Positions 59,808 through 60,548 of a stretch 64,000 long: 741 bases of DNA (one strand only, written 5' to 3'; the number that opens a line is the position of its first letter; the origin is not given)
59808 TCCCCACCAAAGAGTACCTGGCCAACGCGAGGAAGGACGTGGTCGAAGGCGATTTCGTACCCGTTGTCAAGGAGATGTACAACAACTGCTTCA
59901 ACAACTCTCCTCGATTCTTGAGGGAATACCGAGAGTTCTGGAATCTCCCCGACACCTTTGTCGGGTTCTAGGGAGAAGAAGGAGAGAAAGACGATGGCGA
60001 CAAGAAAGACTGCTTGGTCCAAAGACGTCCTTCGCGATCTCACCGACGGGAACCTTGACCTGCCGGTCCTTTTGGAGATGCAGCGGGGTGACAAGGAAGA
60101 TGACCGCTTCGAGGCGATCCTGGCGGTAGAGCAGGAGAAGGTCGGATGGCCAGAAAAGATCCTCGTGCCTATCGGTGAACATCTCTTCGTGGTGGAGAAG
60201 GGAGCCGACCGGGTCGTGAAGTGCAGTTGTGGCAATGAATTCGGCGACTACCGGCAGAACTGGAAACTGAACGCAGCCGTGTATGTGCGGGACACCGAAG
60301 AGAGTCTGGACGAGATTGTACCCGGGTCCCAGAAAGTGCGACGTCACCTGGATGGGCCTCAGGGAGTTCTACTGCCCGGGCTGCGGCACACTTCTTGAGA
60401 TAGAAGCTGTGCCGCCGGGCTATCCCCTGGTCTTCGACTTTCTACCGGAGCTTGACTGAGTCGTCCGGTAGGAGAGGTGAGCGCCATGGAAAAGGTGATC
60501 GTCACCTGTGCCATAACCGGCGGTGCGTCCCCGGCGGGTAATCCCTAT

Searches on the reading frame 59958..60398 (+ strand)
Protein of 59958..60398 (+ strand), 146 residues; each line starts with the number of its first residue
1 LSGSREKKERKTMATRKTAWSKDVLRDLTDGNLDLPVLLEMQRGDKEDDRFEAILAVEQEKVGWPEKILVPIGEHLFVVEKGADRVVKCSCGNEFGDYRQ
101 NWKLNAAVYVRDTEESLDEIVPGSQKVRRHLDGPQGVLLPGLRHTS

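Call 77: search_protein_families(library=pfam, proteins=[window:59958-60398:+], max_evalue=0.001)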
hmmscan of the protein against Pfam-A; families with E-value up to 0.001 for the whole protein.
window:59958-60398:+ (146 aa): 1 family
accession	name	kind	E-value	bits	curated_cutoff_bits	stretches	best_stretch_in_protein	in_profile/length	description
PF08882.16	Acetone_carb_G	-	2.2e-16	60.5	21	1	62-122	1-62/113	Acetone carboxylase gamma subunit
